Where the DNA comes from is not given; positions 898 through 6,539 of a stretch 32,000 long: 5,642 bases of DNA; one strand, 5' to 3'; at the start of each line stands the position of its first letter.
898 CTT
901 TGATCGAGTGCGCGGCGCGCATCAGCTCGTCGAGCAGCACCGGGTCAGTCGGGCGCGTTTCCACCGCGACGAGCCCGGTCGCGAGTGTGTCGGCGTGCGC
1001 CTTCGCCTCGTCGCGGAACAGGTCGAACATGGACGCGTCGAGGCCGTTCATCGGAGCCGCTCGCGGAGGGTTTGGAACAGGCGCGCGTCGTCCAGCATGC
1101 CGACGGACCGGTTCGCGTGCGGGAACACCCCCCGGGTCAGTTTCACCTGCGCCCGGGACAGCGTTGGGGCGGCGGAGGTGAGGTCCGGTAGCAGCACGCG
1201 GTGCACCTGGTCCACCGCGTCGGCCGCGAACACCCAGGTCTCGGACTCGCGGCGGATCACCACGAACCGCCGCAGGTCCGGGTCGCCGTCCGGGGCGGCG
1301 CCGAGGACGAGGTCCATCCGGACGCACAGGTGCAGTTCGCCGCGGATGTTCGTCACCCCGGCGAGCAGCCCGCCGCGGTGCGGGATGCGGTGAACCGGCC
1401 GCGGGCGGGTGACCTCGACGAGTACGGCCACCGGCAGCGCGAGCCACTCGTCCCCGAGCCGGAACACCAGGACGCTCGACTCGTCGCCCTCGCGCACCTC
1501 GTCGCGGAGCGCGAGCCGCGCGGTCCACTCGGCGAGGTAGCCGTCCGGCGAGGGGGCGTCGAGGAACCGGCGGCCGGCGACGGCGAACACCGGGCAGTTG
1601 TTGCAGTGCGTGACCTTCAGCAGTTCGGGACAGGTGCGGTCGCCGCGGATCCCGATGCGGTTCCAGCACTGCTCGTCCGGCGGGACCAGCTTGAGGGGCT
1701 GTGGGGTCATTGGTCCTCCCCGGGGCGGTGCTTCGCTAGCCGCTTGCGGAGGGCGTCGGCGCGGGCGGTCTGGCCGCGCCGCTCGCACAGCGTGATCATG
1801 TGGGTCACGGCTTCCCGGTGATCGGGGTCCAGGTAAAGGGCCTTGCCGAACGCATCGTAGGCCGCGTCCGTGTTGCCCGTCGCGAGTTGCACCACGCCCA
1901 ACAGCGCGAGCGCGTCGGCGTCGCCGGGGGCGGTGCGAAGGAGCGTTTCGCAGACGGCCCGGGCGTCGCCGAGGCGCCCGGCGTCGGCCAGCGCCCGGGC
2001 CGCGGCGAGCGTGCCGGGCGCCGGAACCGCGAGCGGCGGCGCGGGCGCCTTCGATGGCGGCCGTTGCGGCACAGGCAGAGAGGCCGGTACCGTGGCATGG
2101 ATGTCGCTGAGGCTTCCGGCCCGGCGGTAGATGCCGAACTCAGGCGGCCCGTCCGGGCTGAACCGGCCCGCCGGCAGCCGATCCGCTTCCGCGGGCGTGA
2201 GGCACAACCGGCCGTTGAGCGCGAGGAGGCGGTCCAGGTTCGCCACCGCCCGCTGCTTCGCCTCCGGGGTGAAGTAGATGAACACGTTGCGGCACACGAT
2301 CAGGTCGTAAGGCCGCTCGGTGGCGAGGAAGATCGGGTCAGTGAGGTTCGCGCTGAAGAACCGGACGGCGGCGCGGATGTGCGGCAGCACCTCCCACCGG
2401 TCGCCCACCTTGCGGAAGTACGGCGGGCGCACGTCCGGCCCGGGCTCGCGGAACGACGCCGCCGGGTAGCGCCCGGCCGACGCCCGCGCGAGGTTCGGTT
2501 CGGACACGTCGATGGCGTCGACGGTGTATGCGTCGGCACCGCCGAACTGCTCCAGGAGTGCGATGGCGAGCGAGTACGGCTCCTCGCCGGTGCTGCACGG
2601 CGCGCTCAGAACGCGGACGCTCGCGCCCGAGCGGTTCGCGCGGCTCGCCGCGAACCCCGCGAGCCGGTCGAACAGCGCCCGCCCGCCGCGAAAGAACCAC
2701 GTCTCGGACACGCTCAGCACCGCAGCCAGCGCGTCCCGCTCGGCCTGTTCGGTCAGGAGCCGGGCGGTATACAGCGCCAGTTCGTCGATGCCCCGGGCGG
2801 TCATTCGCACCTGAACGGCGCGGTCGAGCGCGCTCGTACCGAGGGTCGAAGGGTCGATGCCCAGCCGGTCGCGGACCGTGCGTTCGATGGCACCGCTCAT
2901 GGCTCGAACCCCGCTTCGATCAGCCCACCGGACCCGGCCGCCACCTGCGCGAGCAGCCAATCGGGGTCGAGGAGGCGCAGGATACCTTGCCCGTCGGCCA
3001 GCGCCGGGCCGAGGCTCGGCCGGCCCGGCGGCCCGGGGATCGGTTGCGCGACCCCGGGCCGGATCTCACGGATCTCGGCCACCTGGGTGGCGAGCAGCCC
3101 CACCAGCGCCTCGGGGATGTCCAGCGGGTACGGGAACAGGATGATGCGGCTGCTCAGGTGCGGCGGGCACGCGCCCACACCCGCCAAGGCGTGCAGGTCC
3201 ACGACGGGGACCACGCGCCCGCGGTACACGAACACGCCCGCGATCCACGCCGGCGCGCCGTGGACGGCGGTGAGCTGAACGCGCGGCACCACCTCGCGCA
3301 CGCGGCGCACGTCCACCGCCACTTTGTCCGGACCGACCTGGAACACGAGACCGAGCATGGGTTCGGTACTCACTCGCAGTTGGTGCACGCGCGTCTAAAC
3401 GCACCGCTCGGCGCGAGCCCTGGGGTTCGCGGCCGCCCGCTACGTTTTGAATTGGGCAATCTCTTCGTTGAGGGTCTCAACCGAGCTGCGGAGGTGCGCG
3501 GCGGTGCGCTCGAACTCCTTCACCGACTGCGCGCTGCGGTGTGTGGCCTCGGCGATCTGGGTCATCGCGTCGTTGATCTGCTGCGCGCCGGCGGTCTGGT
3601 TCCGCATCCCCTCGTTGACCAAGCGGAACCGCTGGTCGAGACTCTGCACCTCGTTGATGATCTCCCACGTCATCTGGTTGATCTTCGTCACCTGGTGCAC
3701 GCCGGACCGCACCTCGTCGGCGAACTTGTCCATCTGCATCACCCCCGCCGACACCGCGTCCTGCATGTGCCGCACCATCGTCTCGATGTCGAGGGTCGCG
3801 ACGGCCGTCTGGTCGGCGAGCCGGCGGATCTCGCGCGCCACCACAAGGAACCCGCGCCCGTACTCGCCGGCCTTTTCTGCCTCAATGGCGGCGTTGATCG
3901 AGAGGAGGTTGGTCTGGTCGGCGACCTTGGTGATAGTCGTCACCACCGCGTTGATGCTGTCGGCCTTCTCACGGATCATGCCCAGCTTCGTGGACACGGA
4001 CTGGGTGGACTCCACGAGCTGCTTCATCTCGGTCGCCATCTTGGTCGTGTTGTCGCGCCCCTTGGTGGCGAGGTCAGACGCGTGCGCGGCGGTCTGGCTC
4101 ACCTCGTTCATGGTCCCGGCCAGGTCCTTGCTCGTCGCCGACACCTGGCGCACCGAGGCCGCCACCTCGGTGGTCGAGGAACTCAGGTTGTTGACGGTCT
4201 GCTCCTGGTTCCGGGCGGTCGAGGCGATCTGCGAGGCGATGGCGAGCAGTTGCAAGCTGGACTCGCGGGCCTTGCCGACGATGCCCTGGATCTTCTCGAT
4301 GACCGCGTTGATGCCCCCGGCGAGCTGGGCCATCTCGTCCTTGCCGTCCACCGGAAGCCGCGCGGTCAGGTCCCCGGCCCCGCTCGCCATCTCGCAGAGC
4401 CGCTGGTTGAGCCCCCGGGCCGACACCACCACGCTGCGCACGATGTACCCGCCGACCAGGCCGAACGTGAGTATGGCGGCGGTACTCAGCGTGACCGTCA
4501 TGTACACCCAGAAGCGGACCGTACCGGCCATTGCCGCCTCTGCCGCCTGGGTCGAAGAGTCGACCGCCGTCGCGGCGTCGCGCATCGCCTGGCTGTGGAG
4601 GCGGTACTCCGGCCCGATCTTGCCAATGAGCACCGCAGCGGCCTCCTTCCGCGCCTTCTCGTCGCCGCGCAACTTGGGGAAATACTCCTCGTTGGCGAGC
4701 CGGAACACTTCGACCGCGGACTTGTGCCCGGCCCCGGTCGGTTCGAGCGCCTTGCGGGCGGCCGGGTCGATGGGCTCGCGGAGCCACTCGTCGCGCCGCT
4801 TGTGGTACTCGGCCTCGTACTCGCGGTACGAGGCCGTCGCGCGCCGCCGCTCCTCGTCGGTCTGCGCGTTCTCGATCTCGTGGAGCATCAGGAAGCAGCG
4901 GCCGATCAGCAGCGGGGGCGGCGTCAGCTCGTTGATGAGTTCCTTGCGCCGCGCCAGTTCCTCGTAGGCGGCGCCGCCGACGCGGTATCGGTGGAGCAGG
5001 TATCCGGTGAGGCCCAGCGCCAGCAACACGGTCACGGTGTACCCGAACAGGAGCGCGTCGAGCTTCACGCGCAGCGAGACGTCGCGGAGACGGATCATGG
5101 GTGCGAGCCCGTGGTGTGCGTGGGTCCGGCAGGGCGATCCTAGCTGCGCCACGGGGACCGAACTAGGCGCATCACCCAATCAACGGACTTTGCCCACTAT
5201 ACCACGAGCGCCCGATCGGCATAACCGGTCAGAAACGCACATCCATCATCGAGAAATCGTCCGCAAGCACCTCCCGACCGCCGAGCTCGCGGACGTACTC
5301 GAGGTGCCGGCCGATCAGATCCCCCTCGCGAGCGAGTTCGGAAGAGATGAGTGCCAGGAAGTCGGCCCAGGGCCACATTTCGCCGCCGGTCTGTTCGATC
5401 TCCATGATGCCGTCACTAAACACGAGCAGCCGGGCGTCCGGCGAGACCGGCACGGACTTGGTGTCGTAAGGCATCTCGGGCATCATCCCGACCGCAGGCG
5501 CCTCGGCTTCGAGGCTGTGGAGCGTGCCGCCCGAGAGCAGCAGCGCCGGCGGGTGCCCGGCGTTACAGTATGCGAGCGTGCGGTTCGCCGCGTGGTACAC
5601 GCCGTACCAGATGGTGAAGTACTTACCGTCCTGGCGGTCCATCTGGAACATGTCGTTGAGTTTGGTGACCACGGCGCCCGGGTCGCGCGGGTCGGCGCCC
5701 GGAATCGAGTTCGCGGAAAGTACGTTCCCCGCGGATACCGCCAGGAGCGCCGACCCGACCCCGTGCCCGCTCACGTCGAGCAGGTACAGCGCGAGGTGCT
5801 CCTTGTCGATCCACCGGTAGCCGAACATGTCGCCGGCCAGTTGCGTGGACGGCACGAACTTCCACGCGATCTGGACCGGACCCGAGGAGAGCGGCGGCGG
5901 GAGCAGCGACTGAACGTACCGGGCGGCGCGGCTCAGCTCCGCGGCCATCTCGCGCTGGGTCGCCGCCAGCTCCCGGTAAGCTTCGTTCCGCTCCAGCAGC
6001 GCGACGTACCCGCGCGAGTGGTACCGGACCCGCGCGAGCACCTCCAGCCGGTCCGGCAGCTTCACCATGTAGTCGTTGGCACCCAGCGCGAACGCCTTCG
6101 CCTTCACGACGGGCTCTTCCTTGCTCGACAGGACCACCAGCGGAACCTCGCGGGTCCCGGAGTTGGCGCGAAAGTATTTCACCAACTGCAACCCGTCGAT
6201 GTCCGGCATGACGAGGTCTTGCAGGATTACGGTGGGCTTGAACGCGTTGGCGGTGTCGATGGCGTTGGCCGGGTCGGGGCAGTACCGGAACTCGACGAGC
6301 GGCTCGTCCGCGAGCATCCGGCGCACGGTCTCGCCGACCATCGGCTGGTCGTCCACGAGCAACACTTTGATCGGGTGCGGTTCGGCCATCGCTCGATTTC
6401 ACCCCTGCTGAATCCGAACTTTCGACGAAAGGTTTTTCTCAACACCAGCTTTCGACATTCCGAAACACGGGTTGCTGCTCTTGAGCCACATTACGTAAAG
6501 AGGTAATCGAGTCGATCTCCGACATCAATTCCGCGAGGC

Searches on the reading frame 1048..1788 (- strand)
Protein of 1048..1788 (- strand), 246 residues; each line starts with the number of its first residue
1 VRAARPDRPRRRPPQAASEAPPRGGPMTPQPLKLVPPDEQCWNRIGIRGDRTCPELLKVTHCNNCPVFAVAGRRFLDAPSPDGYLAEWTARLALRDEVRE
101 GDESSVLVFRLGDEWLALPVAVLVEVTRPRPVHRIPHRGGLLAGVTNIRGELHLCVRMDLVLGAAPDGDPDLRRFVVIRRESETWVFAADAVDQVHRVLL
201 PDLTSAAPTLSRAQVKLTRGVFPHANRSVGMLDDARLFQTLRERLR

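Call 75: search_protein_families(library=pfam, proteins=[window:1048-1788:-], max_evalue=0.001)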
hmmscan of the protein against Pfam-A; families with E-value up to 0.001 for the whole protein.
window:1048-1788:- (246 aa): 1 family
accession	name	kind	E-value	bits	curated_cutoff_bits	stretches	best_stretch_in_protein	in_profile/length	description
PF01584.24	CheW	-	1e-20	74.2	23.5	1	106-240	2-136/138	CheW-like domain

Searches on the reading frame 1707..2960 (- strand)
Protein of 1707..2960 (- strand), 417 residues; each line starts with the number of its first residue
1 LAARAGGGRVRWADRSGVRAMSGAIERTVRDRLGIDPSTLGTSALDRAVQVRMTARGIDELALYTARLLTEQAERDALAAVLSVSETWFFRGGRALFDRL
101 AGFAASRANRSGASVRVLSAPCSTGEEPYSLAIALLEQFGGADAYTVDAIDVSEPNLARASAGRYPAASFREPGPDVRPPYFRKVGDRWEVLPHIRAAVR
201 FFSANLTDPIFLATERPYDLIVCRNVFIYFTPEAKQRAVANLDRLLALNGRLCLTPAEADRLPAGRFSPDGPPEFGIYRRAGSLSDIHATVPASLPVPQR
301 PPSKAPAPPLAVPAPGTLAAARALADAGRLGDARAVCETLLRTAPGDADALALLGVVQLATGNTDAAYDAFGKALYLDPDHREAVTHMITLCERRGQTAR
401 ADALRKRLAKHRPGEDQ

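Call 75: search_protein_families(library=pfam, proteins=[window:1707-2960:-], max_evalue=0.001)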
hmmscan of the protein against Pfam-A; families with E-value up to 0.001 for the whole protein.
window:1707-2960:- (417 aa): 11 families
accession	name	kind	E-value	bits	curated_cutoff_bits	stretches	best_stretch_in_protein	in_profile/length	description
PF01739.24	CheR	-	1.5e-33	116.3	27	1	86-258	2-177/195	CheR methyltransferase, SAM binding domain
PF14559.12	TPR_19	-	3.5e-09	37.3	25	1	324-367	1-44/68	Tetratricopeptide repeat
PF07719.23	TPR_2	-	6.3e-07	29.5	27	1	348-381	1-34/34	Tetratricopeptide repeat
PF13432.12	TPR_16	-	4e-06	27.6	32.7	1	318-380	1-63/65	Tetratricopeptide repeat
PF23914.1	TPR_CcmH_CycH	-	1.2e-05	25.6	42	1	339-409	41-114/158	Cytochrome c-type biogenesis protein H TPR domain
PF08242.18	Methyltransf_12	-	1.7e-05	25.9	30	0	207-252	56-98/98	Methyltransferase domain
PF00515.34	TPR_1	-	1.9e-05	24.7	27.8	1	348-381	1-34/34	Tetratricopeptide repeat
PF13649.12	Methyltransf_25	-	8.2e-05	23.7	27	0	198-250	47-97/97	Methyltransferase domain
PF13181.12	TPR_8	-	0.00014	22.2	25.7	0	348-381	1-34/34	Tetratricopeptide repeat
PF13371.12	TPR_9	-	0.00038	20.9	35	1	327-384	8-65/73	Tetratricopeptide repeat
PF13428.12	TPR_14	-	0.00044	21.1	23.5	1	317-355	4-42/44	Tetratricopeptide repeat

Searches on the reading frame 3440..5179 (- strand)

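Call 75: search_protein_families(library=pfam, proteins=[window:3440-5179:-], max_evalue=0.001)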
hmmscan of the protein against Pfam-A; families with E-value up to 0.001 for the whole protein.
window:3440-5179:- (579 aa): 4 families
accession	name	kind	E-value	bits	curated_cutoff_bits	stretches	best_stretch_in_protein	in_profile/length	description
PF00015.26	MCPsignal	-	1.1e-33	116.9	34.6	1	369-545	2-171/172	Methyl-accepting chemotaxis protein (MCP) signalling domain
PF00672.30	HAMP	-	3.3e-07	30.9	25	1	248-298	4-52/53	HAMP domain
PF07889.17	DUF1664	-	0.00041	20.8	34.6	0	493-572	42-122/124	Protein of unknown function (DUF1664)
PF06785.16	UPF0242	-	0.00096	19.7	33.5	0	313-414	76-178/194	Uncharacterised protein family (UPF0242) N-terminus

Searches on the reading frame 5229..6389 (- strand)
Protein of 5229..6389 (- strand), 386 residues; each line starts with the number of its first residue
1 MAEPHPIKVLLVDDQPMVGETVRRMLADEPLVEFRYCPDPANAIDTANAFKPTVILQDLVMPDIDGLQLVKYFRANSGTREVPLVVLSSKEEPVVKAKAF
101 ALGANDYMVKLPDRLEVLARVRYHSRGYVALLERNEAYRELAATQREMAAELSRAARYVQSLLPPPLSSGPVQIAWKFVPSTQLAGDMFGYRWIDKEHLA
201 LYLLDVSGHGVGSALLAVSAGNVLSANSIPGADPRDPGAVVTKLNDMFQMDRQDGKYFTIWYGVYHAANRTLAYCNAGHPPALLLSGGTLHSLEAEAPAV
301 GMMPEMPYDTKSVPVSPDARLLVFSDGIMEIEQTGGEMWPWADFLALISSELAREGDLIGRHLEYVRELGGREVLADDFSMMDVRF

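Call 75: search_protein_families(library=pfam, proteins=[window:5229-6389:-], max_evalue=0.001)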
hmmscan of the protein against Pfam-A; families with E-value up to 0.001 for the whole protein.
window:5229-6389:- (386 aa): 2 families
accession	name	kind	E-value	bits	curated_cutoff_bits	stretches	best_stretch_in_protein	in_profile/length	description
PF07228.17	SpoIIE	-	1.1e-38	133.5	25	1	196-385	2-190/192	Stage II sporulation protein E (SpoIIE)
PF00072.30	Response_reg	-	3.2e-18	66.3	30.2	1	9-121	1-110/111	Response regulator receiver domain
